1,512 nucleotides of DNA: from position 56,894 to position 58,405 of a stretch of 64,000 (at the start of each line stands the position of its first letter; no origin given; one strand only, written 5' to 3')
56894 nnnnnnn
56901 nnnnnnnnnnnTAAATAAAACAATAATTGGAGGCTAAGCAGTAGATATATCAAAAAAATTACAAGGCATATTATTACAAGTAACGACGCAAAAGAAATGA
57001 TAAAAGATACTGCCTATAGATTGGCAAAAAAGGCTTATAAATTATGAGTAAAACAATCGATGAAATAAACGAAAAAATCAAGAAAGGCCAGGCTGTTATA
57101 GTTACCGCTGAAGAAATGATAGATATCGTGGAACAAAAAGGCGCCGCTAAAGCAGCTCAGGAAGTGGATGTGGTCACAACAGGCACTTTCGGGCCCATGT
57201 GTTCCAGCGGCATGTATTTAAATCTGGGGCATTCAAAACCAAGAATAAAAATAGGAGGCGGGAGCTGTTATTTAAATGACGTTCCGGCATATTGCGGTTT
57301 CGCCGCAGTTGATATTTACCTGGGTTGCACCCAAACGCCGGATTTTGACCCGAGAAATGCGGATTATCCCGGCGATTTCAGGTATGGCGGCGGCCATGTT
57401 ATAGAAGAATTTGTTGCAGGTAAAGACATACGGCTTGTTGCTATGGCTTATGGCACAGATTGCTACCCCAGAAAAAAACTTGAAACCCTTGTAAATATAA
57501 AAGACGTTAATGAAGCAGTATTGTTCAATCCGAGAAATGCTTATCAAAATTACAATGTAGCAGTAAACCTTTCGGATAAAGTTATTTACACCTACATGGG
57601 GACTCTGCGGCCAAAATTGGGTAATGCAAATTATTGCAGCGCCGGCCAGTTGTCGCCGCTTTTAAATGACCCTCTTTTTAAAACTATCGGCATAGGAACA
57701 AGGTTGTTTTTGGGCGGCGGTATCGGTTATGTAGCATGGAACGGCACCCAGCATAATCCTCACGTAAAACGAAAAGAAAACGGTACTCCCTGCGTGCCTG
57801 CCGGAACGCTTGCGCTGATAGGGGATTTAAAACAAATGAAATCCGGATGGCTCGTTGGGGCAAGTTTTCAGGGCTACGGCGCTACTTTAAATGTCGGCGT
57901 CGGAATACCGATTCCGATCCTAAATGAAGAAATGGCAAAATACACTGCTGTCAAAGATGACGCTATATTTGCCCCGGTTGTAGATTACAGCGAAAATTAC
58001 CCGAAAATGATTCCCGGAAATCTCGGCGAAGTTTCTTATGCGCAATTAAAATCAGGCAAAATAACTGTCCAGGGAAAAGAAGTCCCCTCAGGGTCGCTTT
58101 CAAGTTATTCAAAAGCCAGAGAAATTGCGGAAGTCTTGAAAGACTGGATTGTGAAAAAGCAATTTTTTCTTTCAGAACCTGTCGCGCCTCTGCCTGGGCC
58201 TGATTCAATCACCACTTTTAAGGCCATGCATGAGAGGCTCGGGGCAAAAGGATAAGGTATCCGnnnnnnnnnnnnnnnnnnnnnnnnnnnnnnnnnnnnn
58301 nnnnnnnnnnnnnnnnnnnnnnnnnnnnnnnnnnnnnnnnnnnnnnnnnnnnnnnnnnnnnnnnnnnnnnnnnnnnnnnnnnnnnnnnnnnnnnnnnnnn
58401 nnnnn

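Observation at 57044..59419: Methanogen-type sulfide-dependent homocysteine module (DUF39 plus NIL-ferredoxin) with a tightly linked UPF0280 gene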

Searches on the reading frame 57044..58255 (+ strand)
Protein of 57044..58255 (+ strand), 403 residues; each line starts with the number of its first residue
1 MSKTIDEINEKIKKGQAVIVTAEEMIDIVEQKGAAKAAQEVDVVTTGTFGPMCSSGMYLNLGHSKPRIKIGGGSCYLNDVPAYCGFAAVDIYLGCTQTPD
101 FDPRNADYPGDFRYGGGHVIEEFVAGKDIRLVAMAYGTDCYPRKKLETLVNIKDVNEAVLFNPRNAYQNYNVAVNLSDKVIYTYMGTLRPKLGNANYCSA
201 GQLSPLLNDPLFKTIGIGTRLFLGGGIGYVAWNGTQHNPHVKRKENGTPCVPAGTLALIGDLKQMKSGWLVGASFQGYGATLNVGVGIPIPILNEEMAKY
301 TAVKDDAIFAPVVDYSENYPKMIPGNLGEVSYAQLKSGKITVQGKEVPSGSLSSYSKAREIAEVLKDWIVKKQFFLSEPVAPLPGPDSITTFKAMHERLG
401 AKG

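Call 3: search_protein_families(library=pfam, proteins=[window:57044-58255:+], max_evalue=0.01)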
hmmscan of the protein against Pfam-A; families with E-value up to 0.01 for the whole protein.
window:57044-58255:+ (403 aa): 1 family
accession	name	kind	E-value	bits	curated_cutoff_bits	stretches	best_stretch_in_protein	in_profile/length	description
PF01837.22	HcyBio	-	5e-153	509.5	26.2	1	17-376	1-349/349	Homocysteine biosynthesis enzyme, sulfur-incorporation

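Call 4: search_protein_families(library=ncbifam, proteins=[window:57044-58255:+], max_evalue=0.01)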
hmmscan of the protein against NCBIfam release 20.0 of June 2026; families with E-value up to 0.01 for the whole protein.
window:57044-58255:+ (403 aa): 1 family
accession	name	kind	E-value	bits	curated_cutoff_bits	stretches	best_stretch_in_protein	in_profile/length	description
TIGR03287.1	methan_mark_16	hypoth_equivalog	1.1e-31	109.7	363.95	1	19-318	1-278/391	methanogenesis marker 16 metalloprotein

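Call 14: search_solved_structures(query=window:57044-58255:+, max_evalue=0.01, show_alignments=1)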
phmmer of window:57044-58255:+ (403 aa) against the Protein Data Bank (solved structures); distinct sequences matched with E-value up to 0.01: 0.

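Call 16: find_homologous_proteins(query=window:57044-58255:+, max_evalue=1e-10)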
Query window:57044-58255:+ (403 aa): 8000 proteins with E <= 1e-10 among 8000 candidates; the best 120 are listed.
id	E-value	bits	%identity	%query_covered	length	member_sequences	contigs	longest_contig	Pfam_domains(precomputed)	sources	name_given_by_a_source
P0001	8.0e-274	926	100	100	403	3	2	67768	PF01837.23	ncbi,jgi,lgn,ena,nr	ncbi:MAG: homocysteine biosynthesis protein [Elusimicrobia bacterium]|nr:homocysteine biosynthesis p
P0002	4.2e-238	808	88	99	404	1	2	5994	PF01837.23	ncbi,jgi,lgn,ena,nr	ncbi:MAG: hypothetical protein A2252_01215 [Elusimicrobia bacterium RIFOXYA2_FULL_39_19]|nr:MAG: hyp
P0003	2.6e-235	799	86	99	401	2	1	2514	PF01837.23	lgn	-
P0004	4.1e-217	739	79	99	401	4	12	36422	PF01837.23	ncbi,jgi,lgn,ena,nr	ncbi:hypothetical protein DRQ00_08205 [candidate division KSB1 bacterium]|nr:homocysteine biosynthes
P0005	2.5e-216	737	79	99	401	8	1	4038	PF01837.23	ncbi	-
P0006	7.0e-216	735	78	99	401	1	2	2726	PF01837.23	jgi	-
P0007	2.4e-215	733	78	99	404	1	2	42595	PF01837.23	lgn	-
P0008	5.4e-215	732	79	99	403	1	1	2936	PF01837.23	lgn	-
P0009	1.1e-214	731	79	99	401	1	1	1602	PF01837.23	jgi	jgi:uncharacterized protein (DUF39 family)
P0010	1.9e-214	730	78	99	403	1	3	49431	PF01837.23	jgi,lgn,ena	jgi:uncharacterized protein (DUF39 family)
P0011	7.2e-214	729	78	99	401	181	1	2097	PF01837.23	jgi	-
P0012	9.5e-214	728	79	99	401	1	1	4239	PF01837.23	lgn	-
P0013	2.2e-213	727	80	99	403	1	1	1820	PF01837.23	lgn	-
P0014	2.3e-213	727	78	99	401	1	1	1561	PF01837.23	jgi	jgi:uncharacterized protein (DUF39 family)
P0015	7.5e-213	725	78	99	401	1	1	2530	PF01837.23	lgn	-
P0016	7.8e-213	725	77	99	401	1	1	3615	PF01837.23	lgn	-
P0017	1.1e-212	725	77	99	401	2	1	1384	PF01837.23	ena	-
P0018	1.4e-212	724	78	99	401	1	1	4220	PF01837.23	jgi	jgi:uncharacterized protein (DUF39 family)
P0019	1.6e-212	724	78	99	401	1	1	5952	PF01837.23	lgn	-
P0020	2.4e-212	724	77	99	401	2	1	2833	PF01837.23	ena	-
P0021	5.5e-212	722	77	99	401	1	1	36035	PF01837.23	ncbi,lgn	-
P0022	8.8e-212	722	77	99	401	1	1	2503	PF01837.23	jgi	-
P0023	1.1e-211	721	77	99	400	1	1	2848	PF01837.23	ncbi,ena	-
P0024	2.0e-211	721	77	99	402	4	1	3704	PF01837.23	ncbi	ncbi:MAG: homocysteine biosynthesis protein [bacterium]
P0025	3.0e-211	720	77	99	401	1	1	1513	PF01837.23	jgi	-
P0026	3.7e-211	720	78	99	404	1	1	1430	PF01837.23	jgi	-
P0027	3.9e-211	720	78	99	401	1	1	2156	PF01837.23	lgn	-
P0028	4.4e-211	719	77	99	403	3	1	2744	PF01837.23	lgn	-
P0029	6.3e-211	719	77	99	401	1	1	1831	PF01837.23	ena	-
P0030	8.2e-211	718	78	99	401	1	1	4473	PF01837.23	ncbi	-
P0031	2.2e-210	717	76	99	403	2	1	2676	PF01837.23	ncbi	-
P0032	2.2e-210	717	78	98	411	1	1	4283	PF01837.23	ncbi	-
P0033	3.4e-210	716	77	99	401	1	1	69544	PF01837.23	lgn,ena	-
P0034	4.5e-210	716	76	99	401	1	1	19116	PF01837.23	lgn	-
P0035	8.3e-210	715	78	99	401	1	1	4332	PF01837.23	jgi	jgi:uncharacterized protein (DUF39 family)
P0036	1.1e-209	715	76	99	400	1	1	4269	PF01837.23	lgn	-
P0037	1.4e-209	714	78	98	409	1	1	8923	PF01837.23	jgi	jgi:uncharacterized protein (DUF39 family)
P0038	1.6e-209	714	77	99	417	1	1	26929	PF01837.23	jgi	jgi:uncharacterized protein (DUF39 family)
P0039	1.7e-209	714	75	99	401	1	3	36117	PF01837.23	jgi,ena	-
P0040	1.8e-209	714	77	99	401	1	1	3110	PF01837.23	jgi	-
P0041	2.3e-209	714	76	99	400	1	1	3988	PF01837.23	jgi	jgi:uncharacterized protein (DUF39 family)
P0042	4.3e-209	713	77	99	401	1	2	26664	PF01837.23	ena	-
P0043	5.6e-209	712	76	99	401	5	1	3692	PF01837.23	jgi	-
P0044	8.1e-209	712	76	99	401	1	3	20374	PF01837.23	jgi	-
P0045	8.3e-209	712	76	99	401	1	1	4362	PF01837.23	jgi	-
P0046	1.2e-208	711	76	99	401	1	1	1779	PF01837.23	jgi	jgi:uncharacterized protein (DUF39 family)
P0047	1.3e-208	711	76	99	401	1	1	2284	PF01837.23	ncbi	-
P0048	1.4e-208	711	77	99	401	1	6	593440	PF01837.23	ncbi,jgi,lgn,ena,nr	ncbi:MAG: homocysteine biosynthesis protein [Candidatus Omnitrophica bacterium]|nr:homocysteine bios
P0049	2.5e-208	710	77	99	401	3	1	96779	PF01837.23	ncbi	-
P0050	3.2e-208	710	76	99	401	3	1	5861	PF01837.23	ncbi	-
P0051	3.5e-208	710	76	99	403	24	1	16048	PF01837.23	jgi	-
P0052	4.4e-208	709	75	99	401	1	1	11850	PF01837.23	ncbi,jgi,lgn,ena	-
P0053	9.4e-208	708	77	99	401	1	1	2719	PF01837.23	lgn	-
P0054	1.2e-207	708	75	99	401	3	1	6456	PF01837.23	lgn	-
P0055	1.2e-207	708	76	99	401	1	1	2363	PF01837.23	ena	-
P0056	2.4e-207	707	77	99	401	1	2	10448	PF01837.23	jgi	jgi:uncharacterized protein (DUF39 family)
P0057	4.1e-207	706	77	99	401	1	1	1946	PF01837.23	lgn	-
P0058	5.1e-207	706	77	99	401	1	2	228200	PF01837.23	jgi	jgi:uncharacterized protein (DUF39 family)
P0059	1.3e-206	705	76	98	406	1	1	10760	PF01837.23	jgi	jgi:uncharacterized protein (DUF39 family)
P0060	3.2e-206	703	76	98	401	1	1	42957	PF01837.23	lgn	-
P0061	3.2e-206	703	76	98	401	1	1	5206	PF01837.23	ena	-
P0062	3.4e-206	703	75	99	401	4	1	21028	PF01837.23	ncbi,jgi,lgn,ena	-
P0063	4.3e-206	703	76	99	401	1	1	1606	PF01837.23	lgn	-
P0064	5.4e-206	703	76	99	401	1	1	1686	PF01837.23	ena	-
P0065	7.4e-206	702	76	98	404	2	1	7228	PF01837.23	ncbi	-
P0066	7.6e-206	702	76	99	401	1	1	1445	PF01837.23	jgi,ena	-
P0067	8.1e-206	702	76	99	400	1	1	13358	PF01837.23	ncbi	-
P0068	9.2e-206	702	74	99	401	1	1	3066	PF01837.23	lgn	-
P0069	1.0e-205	702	76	99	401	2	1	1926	PF01837.23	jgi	jgi:uncharacterized protein (DUF39 family)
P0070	1.0e-205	702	77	98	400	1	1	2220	PF01837.23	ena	-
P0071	1.0e-205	702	77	98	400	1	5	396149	PF01837.23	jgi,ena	-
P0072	1.3e-205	701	74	98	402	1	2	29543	PF01837.23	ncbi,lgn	-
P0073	1.7e-205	701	76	98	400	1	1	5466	PF01837.23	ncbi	-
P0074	1.8e-205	701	75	98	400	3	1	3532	PF01837.23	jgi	jgi:uncharacterized protein (DUF39 family)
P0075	2.1e-205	701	76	98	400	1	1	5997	PF01837.23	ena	-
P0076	2.7e-205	700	75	98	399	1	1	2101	PF01837.23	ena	-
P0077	3.1e-205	700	76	98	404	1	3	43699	PF01837.23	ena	-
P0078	4.3e-205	700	75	98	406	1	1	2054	PF01837.23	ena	-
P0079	5.6e-205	699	76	98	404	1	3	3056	PF01837.23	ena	-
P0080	7.3e-205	699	76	99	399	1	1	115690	PF01837.23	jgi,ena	-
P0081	7.9e-205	699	76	98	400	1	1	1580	PF01837.23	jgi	jgi:uncharacterized protein (DUF39 family)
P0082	8.7e-205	699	76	98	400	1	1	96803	PF01837.23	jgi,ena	-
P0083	9.2e-205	699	74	99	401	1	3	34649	PF01837.23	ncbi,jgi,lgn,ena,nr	ncbi:MAG TPA: hypothetical protein EYP53_09930 [Candidatus Latescibacteria bacterium]|nr:hypothetica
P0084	1.0e-204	698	74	98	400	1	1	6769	PF01837.23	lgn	-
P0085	1.1e-204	698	75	99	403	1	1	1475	PF01837.23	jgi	jgi:uncharacterized protein (DUF39 family)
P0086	1.2e-204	698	75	99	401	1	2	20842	PF01837.23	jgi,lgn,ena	-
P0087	1.6e-204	698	75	99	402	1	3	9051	PF01837.23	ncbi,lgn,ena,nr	ncbi:homocysteine biosynthesis protein [candidate division NPL-UPA2 bacterium]|nr:homocysteine biosy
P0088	1.6e-204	698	76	98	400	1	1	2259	PF01837.23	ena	-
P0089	1.7e-204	698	76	98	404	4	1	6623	PF01837.23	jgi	jgi:L-aspartate semialdehyde sulfurtransferase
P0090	2.1e-204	697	76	98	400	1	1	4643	PF01837.23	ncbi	-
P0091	2.3e-204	697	76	99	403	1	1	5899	PF01837.23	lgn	-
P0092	2.7e-204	697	75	99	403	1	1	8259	PF01837.23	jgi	jgi:uncharacterized protein (DUF39 family)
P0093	2.7e-204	697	74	98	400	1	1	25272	PF01837.23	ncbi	-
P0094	2.8e-204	697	75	99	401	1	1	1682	PF01837.23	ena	-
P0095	3.2e-204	697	75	98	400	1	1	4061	PF01837.23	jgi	jgi:uncharacterized protein (DUF39 family)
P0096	3.5e-204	697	75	99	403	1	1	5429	PF01837.23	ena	-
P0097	3.6e-204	697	75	99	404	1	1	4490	PF01837.23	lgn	-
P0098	3.9e-204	696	75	99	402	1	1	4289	PF01837.23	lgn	-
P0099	4.4e-204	696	76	98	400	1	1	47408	PF01837.23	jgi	jgi:uncharacterized protein (DUF39 family)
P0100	5.0e-204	696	76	99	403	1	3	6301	PF01837.23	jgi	-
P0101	5.1e-204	696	75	98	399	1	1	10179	PF01837.23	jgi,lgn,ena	-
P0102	5.4e-204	696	74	99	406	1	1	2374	PF01837.23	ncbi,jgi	-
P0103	6.0e-204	696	74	99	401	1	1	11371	PF01837.23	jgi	-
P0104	6.2e-204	696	75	98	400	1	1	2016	PF01837.23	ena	-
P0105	6.3e-204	696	75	98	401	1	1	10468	PF01837.23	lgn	-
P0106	6.5e-204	696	77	98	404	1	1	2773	PF01837.23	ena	-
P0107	6.7e-204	696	76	98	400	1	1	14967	PF01837.23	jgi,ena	-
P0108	7.4e-204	696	75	98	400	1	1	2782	PF01837.23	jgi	-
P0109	8.4e-204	695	76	98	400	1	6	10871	PF01837.23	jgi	jgi:uncharacterized protein (DUF39 family)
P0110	8.7e-204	695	75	99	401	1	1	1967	PF01837.23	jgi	jgi:L-aspartate semialdehyde sulfurtransferase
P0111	8.8e-204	695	76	98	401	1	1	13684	PF01837.23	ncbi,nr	ncbi:MAG: homocysteine biosynthesis protein [Candidatus Omnitrophica bacterium]|nr:homocysteine bios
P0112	9.0e-204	695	76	98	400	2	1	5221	PF01837.23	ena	-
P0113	9.2e-204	695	75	98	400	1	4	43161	PF01837.23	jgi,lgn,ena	-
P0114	9.3e-204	695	75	98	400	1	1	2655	PF01837.23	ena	-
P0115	9.5e-204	695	75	99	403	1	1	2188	PF01837.23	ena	-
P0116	1.0e-203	695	75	98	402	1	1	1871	PF01837.23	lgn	-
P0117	1.0e-203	695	75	98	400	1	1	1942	PF01837.23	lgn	-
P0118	1.1e-203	695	75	98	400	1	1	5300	PF01837.23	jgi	jgi:uncharacterized protein (DUF39 family)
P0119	1.1e-203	695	75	98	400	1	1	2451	PF01837.23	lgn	-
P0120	1.2e-203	695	74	99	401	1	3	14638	PF01837.23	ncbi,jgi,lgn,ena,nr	ncbi:MAG: hypothetical protein DRP89_07945 [Candidatus Neomarinimicrobiota bacterium]|nr:MAG: hypoth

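Call 17: find_encoding_contigs(protein=window:57044-58255:+, flank=10000, max_places=4)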
Protein window:57044-58255:+ (403 aa): 4 contigs read that carry it; 3 places shown.
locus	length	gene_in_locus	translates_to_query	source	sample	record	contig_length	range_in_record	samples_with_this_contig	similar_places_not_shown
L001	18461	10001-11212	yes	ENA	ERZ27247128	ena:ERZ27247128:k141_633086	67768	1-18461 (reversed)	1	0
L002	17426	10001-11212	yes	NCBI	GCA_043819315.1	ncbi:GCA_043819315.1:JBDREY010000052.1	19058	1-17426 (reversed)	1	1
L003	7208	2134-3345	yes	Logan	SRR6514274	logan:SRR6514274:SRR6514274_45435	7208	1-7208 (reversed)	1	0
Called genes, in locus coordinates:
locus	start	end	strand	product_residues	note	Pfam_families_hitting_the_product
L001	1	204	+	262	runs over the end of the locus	PF01026:TatD_DNase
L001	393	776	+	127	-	PF00825:Ribonuclease_P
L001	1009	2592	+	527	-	PF14849:YidC_periplas, PF02096:60KD_IMP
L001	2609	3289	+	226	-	PF14804:Jag_N, PF13083:KH_KhpA-B (faint), PF01424:R3H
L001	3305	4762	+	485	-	PF10396:TrmE_N, PF00350:Dynamin_N (faint), PF12631:MnmE_helical, PF01926:MMR_HSR1, PF02421:FeoB_N, PF00009:GTP_EFTU (weak)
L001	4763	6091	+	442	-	PF07690:MFS_1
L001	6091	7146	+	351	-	PF01522:Polysacc_deac_1 (weak)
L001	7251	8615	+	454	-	PF00270:DEAD, PF04851:ResIII (weak), PF00271:Helicase_C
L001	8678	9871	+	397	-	PF04165:DUF401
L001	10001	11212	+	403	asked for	PF01837:HcyBio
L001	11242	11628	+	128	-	PF09383:NIL, PF00037:Fer4 (weak), PF12797:Fer4_2 (weak), PF12837:Fer4_6 (weak), PF13237:Fer4_10, PF14697:Fer4_21, PF12838:Fer4_7, PF13187:Fer4_9, +4 more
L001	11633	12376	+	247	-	PF27030:AbpE_bact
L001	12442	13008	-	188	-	PF04011:LemA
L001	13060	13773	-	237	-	-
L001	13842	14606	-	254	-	PF04536:TPM_phosphatase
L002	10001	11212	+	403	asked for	PF01837:HcyBio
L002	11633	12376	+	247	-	PF27030:AbpE_bact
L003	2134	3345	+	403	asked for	PF01837:HcyBio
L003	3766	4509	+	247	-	PF27030:AbpE_bact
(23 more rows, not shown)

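Call 24: find_related_loci(query=A1, collection=genome_contigs, flank=6000)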
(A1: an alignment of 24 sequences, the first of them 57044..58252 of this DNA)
Query A1 (403 aa) in genome_contigs; peptide patterns used: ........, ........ (x = any residue, [..] = any of these).
600 stretches matched a pattern (row limit reached: there are more); 597 encode a relative of the query (tblastn E <= 1e-3); the best 80 are kept; 80 distinct loci.
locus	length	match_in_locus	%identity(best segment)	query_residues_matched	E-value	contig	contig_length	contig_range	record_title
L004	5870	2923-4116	88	1-398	0e+0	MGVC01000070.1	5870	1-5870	MAG: Elusimicrobia bacterium RIFOXYA2_FULL_39_19 rifoxya2_full_scaffold_6721, whole genome shotgun sequence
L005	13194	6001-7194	79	1-398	0e+0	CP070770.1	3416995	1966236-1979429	MAG: Deltaproteobacteria bacterium isolate bin23 chromosome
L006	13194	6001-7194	77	1-398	0e+0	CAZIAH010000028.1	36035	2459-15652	MAG TPA_asm: uncultured bacterium isolate SRP323688_co1_225 genome assembly, contig: NODE_2130_length_36035_cov_8.392468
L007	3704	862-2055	77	1-398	0e+0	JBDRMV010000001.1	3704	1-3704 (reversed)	MAG: bacterium isolate MEGAHIT-group-1.849 k141_13241772, whole genome shotgun sequence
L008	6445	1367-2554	75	3-398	0e+0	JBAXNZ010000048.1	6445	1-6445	MAG: bacterium isolate ELA492 MAG492_48, whole genome shotgun sequence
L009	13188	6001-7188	73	3-398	0e+0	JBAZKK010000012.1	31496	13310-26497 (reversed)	MAG: Candidatus Omnitrophota bacterium isolate SO_2017_LW4_141 scaffold_3124_c1_LW137-91_2017, whole genome shotgun sequ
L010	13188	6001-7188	73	3-398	0e+0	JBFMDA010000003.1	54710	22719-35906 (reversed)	MAG: Candidatus Omnitrophota bacterium isolate MAG207 MAG207_3, whole genome shotgun sequence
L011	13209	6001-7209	74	1-403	0e+0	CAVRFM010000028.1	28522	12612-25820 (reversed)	MAG: uncultured Chloroflexia bacterium isolate MFD04492.bin.1.138 genome assembly, contig: contig_90417, whole genome sh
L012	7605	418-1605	74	3-398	0e+0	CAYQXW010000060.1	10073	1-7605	MAG TPA_asm: uncultured Planctomycetales bacterium isolate SRP220891_co4_133 genome assembly, contig: NODE_11804_length_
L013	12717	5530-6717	73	3-398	0e+0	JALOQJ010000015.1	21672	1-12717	MAG: Candidatus Omnitrophota bacterium isolate Prado152 scaffold_2603, whole genome shotgun sequence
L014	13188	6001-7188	73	3-398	0e+0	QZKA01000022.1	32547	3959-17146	MAG: Candidatus Omnitrophota bacterium isolate SURF_25 Ga0104751_1002050, whole genome shotgun sequence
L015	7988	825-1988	76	1-388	0e+0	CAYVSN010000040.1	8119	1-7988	MAG TPA_asm: uncultured Dehalococcoidales bacterium isolate SRP239594_co1_134 genome assembly, contig: NODE_5353_length_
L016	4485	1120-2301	74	3-396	0e+0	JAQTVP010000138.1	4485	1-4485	MAG: Dehalococcoidales bacterium isolate STB_90 NODE_65556_length_4485_cov_2.552318_Sandtown_B, whole genome shotgun seq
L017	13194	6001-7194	73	1-398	0e+0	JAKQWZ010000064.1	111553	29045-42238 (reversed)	MAG: Candidatus Omnitrophota bacterium isolate USST_metabat.37 k141_385543, whole genome shotgun sequence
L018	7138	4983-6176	73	1-398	0e+0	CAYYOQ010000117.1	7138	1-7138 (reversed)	MAG TPA_asm: uncultured Thermodesulfobacteriota bacterium isolate binchicken_co33_371 genome assembly, contig: NODE_1455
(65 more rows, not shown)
